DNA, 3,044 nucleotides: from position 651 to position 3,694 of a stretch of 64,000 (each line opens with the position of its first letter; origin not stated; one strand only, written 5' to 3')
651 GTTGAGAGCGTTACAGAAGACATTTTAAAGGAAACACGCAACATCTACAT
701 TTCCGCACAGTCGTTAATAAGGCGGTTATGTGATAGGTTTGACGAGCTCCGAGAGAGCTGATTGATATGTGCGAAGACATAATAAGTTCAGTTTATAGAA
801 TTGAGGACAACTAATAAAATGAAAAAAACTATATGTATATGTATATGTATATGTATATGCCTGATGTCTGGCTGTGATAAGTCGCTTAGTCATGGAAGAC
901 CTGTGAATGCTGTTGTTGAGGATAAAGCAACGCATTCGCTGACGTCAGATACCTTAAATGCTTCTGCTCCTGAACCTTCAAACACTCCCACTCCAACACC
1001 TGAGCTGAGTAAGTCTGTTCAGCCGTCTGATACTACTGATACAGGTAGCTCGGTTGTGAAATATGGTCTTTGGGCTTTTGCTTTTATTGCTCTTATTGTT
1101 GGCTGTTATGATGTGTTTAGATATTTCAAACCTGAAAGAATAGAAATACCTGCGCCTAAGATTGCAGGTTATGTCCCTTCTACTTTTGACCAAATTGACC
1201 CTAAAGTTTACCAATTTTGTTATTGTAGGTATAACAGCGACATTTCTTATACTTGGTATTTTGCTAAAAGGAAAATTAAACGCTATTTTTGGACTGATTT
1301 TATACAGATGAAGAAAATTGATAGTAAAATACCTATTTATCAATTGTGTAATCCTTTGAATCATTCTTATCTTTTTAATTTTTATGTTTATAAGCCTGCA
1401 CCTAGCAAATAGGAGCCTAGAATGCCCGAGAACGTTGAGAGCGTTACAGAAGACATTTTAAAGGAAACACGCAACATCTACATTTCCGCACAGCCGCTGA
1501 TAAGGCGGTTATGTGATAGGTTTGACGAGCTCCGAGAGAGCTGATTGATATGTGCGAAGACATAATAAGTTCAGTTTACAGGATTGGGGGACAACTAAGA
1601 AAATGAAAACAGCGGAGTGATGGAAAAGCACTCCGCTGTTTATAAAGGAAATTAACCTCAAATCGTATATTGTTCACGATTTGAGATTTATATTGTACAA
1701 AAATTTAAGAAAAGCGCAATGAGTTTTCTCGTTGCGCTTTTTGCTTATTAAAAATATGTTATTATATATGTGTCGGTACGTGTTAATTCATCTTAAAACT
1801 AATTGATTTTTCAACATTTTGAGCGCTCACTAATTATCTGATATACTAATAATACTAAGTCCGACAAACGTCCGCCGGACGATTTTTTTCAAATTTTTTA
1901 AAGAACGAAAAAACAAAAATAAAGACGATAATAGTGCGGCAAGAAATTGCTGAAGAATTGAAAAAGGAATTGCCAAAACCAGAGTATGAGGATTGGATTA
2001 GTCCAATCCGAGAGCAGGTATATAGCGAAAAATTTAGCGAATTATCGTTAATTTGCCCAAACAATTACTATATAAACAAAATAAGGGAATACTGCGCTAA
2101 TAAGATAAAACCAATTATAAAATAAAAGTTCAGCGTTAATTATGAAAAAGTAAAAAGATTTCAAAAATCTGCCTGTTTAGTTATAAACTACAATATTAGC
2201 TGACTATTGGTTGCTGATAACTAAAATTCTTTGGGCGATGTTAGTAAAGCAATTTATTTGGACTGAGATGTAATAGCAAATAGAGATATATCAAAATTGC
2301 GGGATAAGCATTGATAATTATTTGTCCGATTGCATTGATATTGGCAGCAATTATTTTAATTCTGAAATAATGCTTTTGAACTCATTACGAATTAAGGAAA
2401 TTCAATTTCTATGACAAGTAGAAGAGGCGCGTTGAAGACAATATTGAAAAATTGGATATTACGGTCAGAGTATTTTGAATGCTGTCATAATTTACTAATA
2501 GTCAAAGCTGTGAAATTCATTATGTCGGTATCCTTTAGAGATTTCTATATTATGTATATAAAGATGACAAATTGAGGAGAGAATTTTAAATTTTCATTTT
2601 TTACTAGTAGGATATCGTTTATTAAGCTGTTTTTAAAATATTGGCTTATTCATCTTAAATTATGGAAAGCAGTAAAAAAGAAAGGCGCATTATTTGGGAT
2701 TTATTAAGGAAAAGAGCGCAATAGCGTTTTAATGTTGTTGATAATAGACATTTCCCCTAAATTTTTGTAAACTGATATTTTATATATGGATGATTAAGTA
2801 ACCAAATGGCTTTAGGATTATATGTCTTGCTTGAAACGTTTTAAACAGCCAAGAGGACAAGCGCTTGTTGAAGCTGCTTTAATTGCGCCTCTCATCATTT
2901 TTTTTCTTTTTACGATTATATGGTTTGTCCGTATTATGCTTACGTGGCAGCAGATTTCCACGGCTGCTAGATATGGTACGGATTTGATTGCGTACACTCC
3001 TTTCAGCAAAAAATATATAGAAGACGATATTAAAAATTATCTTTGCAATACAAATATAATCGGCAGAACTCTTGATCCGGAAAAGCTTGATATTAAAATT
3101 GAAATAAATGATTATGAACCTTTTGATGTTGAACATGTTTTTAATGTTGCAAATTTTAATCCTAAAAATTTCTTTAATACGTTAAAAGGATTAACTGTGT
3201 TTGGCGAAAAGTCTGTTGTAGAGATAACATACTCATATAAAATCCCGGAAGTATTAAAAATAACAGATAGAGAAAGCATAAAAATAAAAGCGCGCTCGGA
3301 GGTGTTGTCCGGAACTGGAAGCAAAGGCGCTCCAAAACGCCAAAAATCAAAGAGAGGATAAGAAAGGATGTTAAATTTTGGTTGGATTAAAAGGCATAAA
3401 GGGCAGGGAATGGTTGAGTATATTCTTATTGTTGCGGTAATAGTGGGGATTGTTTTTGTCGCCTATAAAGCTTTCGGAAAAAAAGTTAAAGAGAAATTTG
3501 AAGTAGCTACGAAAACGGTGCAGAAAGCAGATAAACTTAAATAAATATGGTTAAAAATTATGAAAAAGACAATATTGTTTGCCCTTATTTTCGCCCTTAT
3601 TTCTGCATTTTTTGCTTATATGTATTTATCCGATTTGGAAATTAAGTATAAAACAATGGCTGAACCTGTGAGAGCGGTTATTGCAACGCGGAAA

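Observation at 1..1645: Head-to-tail array of variable lipoprotein cassettes sharing one 5' expression module and ending in an orphan module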

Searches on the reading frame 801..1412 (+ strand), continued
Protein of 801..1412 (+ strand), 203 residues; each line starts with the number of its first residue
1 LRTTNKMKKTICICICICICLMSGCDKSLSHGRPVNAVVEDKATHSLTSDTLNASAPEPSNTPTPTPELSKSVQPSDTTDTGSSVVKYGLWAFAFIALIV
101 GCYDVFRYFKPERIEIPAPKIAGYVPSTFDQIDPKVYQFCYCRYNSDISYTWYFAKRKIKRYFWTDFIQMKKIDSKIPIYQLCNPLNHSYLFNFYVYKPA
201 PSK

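Call 61: search_protein_representatives(alignment_id=A4)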
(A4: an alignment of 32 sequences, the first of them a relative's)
Query: 32 sequences, 201 profile positions. Proteins with E-value up to 0.001 (for the whole library): 61; up to 1e-10: 48; up to 1e-30: 27. The best 61 are listed.
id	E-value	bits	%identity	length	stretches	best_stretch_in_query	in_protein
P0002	1.4e-78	279.9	-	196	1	1-196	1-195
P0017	5.8e-75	268.0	-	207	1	1-201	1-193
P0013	4.3e-73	261.9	-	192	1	1-197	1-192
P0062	4.6e-68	245.5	-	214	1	1-199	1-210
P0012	4.1e-67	242.4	-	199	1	14-199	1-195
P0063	2.0e-63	230.4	-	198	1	1-199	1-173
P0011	5.6e-63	228.9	-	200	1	2-194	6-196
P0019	8.2e-63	228.4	-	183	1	1-198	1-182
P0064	1.0e-57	211.7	-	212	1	1-198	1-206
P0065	5.9e-53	196.2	-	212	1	1-166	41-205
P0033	9.0e-48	179.3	-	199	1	1-201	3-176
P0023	5.4e-47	176.7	-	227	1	1-114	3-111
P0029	7.5e-47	176.3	-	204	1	1-201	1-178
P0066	3.5e-43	164.3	-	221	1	1-198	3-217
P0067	6.3e-43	163.5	-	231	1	1-201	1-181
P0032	1.9e-27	112.9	-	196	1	1-73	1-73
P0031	1.7e-25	106.6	-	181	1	1-151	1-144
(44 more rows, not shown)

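Call 63: fold_search(model_id=the predicted structure, library=pdb)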
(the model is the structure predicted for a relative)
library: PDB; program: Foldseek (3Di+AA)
matches with E <= 10: 152; with E <= 0.001: 0
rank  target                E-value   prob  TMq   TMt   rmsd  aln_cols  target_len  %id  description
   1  7w72_S                6.9e-01  0.18  0.16  0.07  14.4       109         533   16  Structure of a human glycosylphosphatidylinositol (GPI) transamidase (released 2022-02-16)
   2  2y8e_B                8.8e-01  0.21  0.16  0.18  12.1        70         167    8  Crystal structure of D. melanogaster Rab6 GTPase bound to GMPPNP (released 2011-07-06)
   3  4phg                  1.3e+00  0.28  0.17  0.19  11.8        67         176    4  Crystal structure of Ypt7 covalently modified with GTP (released 2014-05-28)
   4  7wld_S                1.6e+00  0.10  0.17  0.08  14.6       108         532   17  Cryo-EM structure of the human glycosylphosphatidylinositol transamidase complex at 2.53 Angstrom resolution (released 2022-04-27)
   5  8ik3_A                1.6e+00  0.06  0.13  0.09  21.4       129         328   13  Structure of Stimulator of interferon genes/ligand complex (released 2023-05-17)
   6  5m1j_A1               1.6e+00  0.06  0.14  0.08  11.7        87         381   11  Nonstop ribosomal complex bound with Dom34 and Hbs1 (released 2017-01-18)
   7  4lol_B                1.6e+00  0.05  0.11  0.12  12.0        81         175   14  Crystal structure of mSting in complex with DMXAA (released 2013-08-21)
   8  8p3k_A                1.7e+00  0.08  0.13  0.12  21.7       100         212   10  Fusion hSlp2-a_Rab27A non-covalent complex with compound IMP-2505 (released 2024-11-20)
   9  4qxo                  1.7e+00  0.06  0.12  0.12  11.0        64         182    9  Crystal structure of hSTING(group2) in complex with DMXAA (released 2014-09-10)
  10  9fbg_C                1.9e+00  0.08  0.14  0.19   9.4        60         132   15  SARS-CoV-2 Nucleocapsid N-terminal domain (NTD) mutant P151S (released 2024-11-20)
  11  4tw1_C                2.0e+00  0.07  0.13  0.10  11.9        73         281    7  Crystal structure of the octameric pore complex of the Staphylococcus aureus Bi-component Toxin LukGH (released 2014-11-12)
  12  4lol_A                2.0e+00  0.05  0.12  0.13  15.5        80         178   14  Crystal structure of mSting in complex with DMXAA (released 2013-08-21)
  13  8ydn                  2.6e+00  0.04  0.12  0.12  13.9        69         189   12  Crystal structure of a STING from C. gigas in complex with c-di-GMP (released 2025-09-03)
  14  9fbg_B                2.9e+00  0.08  0.15  0.20   9.4        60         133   15  SARS-CoV-2 Nucleocapsid N-terminal domain (NTD) mutant P151S (released 2024-11-20)
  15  4jc5_A                2.9e+00  0.05  0.11  0.12  11.2        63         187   13  Immune activator bound to receptor (released 2013-05-08)
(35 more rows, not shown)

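Call 67: fold_search(model_id=the predicted structure, library=viral)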
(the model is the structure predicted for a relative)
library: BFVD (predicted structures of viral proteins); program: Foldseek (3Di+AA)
matches with E <= 10: 82; with E <= 0.001: 0
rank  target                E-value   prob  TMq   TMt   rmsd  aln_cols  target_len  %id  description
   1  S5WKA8                6.4e-01  0.09  0.13  0.15  13.6        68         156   13  Uncharacterized protein [Pseudomonas phage PaBG]
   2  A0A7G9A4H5            1.4e+00  0.18  0.22  0.06   7.4       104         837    7  Rcc01698-like C-terminal domain-containing protein [Bacteriophage sp.]
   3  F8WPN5                1.4e+00  0.09  0.15  0.26  12.6        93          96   10  (no name in the UniProt tables at hand)
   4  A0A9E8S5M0            1.4e+00  0.07  0.12  0.20  11.8        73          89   10  (no name in the UniProt tables at hand)
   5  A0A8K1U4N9            1.4e+00  0.04  0.13  0.07  19.8       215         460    9  Serine protease [Riboviria sp.]
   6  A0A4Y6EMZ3            2.3e+00  0.04  0.14  0.12  17.9       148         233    7  (no name in the UniProt tables at hand)
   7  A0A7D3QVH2            2.3e+00  0.03  0.13  0.19  11.8        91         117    6  Uncharacterized protein [Fadolivirus FV1/VV64]
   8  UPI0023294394         2.7e+00  0.20  0.17  0.14   6.3        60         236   12  (no name look-up for this kind of identifier)
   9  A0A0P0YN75            2.7e+00  0.03  0.10  0.08  22.9       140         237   13  (no name in the UniProt tables at hand)
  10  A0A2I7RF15            2.9e+00  0.05  0.14  0.16  17.1        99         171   12  (no name in the UniProt tables at hand)
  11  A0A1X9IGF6            2.9e+00  0.03  0.11  0.08  19.7       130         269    8  (no name in the UniProt tables at hand)
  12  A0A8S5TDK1            2.9e+00  0.03  0.10  0.03   8.8        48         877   12  Tail protein [Siphoviridae sp. ctNnX9]
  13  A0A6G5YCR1            3.1e+00  0.09  0.13  0.34   4.4        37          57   11  (no name in the UniProt tables at hand)
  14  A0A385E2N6            3.1e+00  0.03  0.12  0.15  24.1       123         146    9  Uncharacterized protein [Gordonia phage Schmidt]
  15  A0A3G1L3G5            3.5e+00  0.11  0.14  0.30   4.2        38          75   13  Uncharacterized protein [Synechococcus phage S-CBWM1]
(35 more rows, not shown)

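Call 74: find_encoding_contigs(protein=P0026, flank=7000, max_places=10)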
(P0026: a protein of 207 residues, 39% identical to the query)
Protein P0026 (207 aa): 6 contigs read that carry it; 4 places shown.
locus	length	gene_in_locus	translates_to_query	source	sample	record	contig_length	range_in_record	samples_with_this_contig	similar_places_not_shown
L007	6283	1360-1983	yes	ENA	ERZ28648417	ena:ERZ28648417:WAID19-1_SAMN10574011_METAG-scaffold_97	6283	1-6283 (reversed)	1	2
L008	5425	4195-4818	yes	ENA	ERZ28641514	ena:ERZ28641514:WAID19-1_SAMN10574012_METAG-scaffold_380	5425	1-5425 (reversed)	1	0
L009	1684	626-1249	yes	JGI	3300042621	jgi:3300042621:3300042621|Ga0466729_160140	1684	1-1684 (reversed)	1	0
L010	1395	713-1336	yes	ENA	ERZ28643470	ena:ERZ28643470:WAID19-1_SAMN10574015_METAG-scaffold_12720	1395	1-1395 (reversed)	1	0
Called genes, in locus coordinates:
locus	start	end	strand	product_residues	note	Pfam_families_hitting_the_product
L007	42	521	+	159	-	-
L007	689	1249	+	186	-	-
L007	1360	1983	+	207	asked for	-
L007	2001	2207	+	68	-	-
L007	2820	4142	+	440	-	PF11638:DnaA_N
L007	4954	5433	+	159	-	-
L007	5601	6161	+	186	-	-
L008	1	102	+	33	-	?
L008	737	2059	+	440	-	PF11638:DnaA_N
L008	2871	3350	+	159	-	-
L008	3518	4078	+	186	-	-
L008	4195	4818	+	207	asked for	-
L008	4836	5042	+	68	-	-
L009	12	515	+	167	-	-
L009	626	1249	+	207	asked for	-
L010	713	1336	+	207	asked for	-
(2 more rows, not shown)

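Call 80: search_protein_families(library=pfam, proteins=[L007:2820-4142:+, L007:42-521:+, L007:689-1249:+, L007:2001-2207:+], max_evalue=0.05)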
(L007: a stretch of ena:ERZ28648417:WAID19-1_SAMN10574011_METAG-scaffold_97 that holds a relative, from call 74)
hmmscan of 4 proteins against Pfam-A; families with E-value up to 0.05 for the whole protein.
L007:2820-4142:+ (440 aa): 2 families
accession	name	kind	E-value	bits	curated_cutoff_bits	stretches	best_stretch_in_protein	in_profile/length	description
PF11638.13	DnaA_N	-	1.8e-12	47.2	24.6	1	1-63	3-64/65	DnaA N-terminal domain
PF01051.27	Rep3_N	-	0.0082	17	22.4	1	205-323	14-117/141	Initiator Replication protein, WH1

L007:42-521:+ (159 aa): 1 family
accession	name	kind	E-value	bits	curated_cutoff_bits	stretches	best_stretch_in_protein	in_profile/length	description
PF03739.19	LptF_LptG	-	0.042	13.3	27.9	0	80-130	44-92/353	Lipopolysaccharide export system permease LptF/LptG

L007:689-1249:+ (186 aa): 1 family
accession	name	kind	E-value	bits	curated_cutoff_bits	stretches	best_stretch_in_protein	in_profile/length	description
PF08139.17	LPAM_1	-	0.019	15.8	20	1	1-18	1-18/18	Prokaryotic membrane lipoprotein lipid attachment site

L007:2001-2207:+ (68 aa): 0 families

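Call 85: search_dna_similar(query=L007:2820-4142:+, collection=plasmids, mode=protein, max_evalue=0.001, max_rows=15)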
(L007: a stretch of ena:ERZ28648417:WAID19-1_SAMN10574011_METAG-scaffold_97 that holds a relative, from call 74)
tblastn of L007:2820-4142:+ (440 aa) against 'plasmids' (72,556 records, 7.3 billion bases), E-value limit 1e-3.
Records with a match: 4; places in all: 4; records where one place covers at least 80% of the query: 4.
Best place of each record, by identity: <60% 4.
By first word of the organism name: Candidatus 4.
By predicted mobility (MOB-suite, as given by PLSDB): non-mobilizable 4.
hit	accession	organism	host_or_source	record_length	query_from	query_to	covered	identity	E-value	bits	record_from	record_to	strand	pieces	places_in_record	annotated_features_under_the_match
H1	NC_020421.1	Candidatus Endomicrobium trichonymphae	Trichonympha agilis,metagenomic ...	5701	1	426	97%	46.8%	4e-104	346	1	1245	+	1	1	hypothetical protein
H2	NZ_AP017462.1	Candidatus Endomicrobium trichonymphae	Trichonympha agilis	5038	1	423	96%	43.8%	4e-97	325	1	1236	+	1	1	hypothetical protein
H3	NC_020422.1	Candidatus Endomicrobium trichonymphae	Trichonympha agilis,metagenomic ...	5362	1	423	96%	43.6%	2e-96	323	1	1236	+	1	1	hypothetical protein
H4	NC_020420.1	Candidatus Endomicrobium trichonymphae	Trichonympha agilis,metagenomic ...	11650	1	426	97%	41.3%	2e-90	307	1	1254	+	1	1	hypothetical protein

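Call 86: search_dna_similar(query=window:819-1412:+, collection=plasmids, mode=protein, max_evalue=0.001, max_rows=15)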
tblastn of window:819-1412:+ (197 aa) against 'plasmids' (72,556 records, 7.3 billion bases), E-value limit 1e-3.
No match.

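Call 98: predict_structure(alignment_id=A7)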
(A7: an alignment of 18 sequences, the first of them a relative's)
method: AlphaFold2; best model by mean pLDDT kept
length: 131 residues; sequences in the alignment: 18
mean_pLDDT: 84.7   pTM: 0.75
mean pLDDT of the five models: 84.7, 77.6, 77.2, 76.3, 75.8
residues with pLDDT >= 90: 48; 70-90: 69; 50-70: 11; < 50: 3
segments of 3 or more residues with pLDDT < 50: 1-3
pLDDT, mean of each block of 10 residues (from residue 1): 68 90 89 82 90 82 90 92 77 90 93 87 75 62
secondary structure, 60 per line:
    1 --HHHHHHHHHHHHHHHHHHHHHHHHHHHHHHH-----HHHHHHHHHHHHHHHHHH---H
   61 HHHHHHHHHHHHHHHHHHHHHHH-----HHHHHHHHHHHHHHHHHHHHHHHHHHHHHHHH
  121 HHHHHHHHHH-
elements in order: H3-33 H39-56 H60-83 H89-130

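Call 100: fold_search(model_id=the predicted structure, library=pdb)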
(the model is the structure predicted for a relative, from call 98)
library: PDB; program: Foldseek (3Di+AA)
matches with E <= 10: 701; with E <= 0.001: 0
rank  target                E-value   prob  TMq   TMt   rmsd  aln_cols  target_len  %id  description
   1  1yo7_A                1.0e-02  1.00  0.70  0.76   2.3       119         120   13  Re-engineering topology of the homodimeric ROP protein into a single-chain 4-helix bundle (released 2005-02-15)
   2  5vju                  1.9e-02  1.00  0.69  0.49   5.0       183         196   12  De Novo Photosynthetic Reaction Center Protein Variant Equipped with His-Tyr H-bond, Heme B, and Cd(II) ions (released 2018-04-25)
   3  1s94_B                2.4e-02  0.99  0.42  0.46  20.2       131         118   11  Crystal structure of the Habc domain of neuronal syntaxin from the squid Loligo pealei (released 2004-05-11)
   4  1ez3_B                3.2e-02  0.96  0.37  0.39  20.3       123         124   12  CRYSTAL STRUCTURE OF THE NEURONAL T-SNARE SYNTAXIN-1A (released 2000-06-07)
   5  5vjs                  3.6e-02  1.00  0.75  0.53   4.3       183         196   12  De Novo Photosynthetic Reaction Center Protein Equipped with Heme B, a synthetic Zn porphyrin, and Zn(II) cations (released 2018-04-25)
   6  8d9p                  5.2e-02  1.00  0.80  0.56   3.0       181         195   13  De Novo Photosynthetic Reaction Center Protein Equipped with Heme B and Mn(II) cations (released 2022-09-28)
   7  1ez3_A                6.4e-02  0.94  0.40  0.42  20.3       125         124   16  CRYSTAL STRUCTURE OF THE NEURONAL T-SNARE SYNTAXIN-1A (released 2000-06-07)
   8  3lg7_A                8.8e-02  0.95  0.43  0.45  18.0       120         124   14  Crystal structure of HIV epitope-scaffold 4E10_S0_1EZ3A_002_C (released 2010-09-22)
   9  1rj4_B                8.8e-02  0.94  0.41  0.39   6.3       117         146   14  Structure of a Cell Wall Invertase Inhibitor from Tobacco in Complex with Cd2+ (released 2004-02-03)
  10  8d9o                  9.7e-02  0.99  0.54  0.39   8.0       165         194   13  De Novo Photosynthetic Reaction Center Protein in Apo-State (released 2022-09-28)
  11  2rld_A                1.0e-01  1.00  0.56  0.63   3.9       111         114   10  CRYSTAL STRUCTURE OF A PROTEIN WITH UNKNOWN FUNCTION FROM S23 RIBOSOMAL PROTEIN FAMILY (BT_0352) FROM BACTEROIDES THET (released 2007-10-30)
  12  9az6_F                1.0e-01  1.00  0.56  0.41   4.9       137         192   14  F-actin-Talin(R13-DD) complex (released 2025-02-12)
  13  3c98_B                1.4e-01  0.75  0.36  0.23  20.3       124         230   10  Revised structure of the munc18a-syntaxin1 complex (released 2008-03-25)
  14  6r2g_A                1.4e-01  0.72  0.38  0.34  20.1       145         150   11  Crystal structure of a single-chain protein mimetic of the gp41 NHR trimer in complex with the synthetic CHR peptide C (released 2019-07-10)
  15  7udb_B                1.4e-01  0.72  0.38  0.26  18.0       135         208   13  Cryo-EM structure of a synaptobrevin-Munc18-1-syntaxin-1 complex class 2 (released 2022-04-06)
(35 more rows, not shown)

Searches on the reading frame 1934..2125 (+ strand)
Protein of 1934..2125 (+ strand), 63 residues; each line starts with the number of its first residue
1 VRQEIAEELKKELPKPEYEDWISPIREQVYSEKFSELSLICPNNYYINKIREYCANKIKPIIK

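Call 9: search_protein_families(library=pfam, proteins=[window:1934-2125:+], max_evalue=0.01)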
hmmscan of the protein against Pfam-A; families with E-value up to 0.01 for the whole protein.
window:1934-2125:+ (63 aa): 1 family
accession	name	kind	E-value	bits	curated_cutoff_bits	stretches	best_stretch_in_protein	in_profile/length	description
PF11638.13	DnaA_N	-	1.1e-07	31.9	24.6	1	3-59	5-60/65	DnaA N-terminal domain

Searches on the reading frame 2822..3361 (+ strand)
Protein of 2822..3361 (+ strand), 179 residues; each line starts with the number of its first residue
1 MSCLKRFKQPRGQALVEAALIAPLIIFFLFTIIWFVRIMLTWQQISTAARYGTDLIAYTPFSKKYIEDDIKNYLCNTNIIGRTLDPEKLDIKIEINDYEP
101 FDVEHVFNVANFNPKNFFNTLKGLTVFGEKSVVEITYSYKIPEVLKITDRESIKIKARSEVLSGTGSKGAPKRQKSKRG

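Call 9: search_protein_families(library=pfam, proteins=[window:2822-3361:+], max_evalue=0.01)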
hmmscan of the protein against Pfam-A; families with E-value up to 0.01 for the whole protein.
window:2822-3361:+ (179 aa): 1 family
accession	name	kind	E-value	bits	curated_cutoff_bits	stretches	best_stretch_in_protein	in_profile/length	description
PF07811.17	TadE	-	9.3e-11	42.1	22.9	1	12-52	1-41/43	TadE-like protein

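Call 12: find_encoding_contigs(protein=window:2822-3361:+, flank=10000, max_places=10)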
Protein window:2822-3361:+ (179 aa): 1 contig read that carries it; 1 place shown.
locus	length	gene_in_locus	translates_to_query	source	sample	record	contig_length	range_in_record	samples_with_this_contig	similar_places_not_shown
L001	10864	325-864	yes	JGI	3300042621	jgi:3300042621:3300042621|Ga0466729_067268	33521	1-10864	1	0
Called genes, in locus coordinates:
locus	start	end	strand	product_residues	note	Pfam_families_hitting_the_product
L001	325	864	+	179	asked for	PF07811:TadE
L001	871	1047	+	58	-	-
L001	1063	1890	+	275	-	PF16976:RcpC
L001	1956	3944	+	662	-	PF00437:T2SSE, PF27713:UCP018868 (weak)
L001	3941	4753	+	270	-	PF00482:T2SSF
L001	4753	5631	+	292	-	PF00482:T2SSF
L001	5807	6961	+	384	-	PF13729:TraF_2 (weak), PF18990:DUF5723 (weak)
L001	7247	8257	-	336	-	-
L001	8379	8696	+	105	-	PF02643:DUF192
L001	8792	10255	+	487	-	PF01336:tRNA_anti-codon, PF00152:tRNA-synt_2, PF01409:tRNA-synt_2d (faint)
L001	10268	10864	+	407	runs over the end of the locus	PF12704:MacB_PCD, PF02687:FtsX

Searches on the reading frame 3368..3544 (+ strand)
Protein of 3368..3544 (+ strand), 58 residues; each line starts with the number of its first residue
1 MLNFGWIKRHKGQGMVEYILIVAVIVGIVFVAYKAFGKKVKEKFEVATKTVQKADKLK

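Call 9: search_protein_families(library=pfam, proteins=[window:3368-3544:+], max_evalue=0.01)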
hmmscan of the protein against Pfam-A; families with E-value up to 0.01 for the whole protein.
window:3368-3544:+ (58 aa): 3 families
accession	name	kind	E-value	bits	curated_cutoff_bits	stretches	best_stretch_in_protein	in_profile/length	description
PF16982.10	Flp1_like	-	0.00014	21.7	33.5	1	7-42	3-38/49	Putative Flagellin, Flp1-like, domain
PF04964.19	Flp_Fap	-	0.00029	21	32.2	1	8-49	3-44/46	Flp/Fap pilin component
PF04021.17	Class_IIIsignal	-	0.00039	20.7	23.7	1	11-32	2-23/27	Class III signal peptide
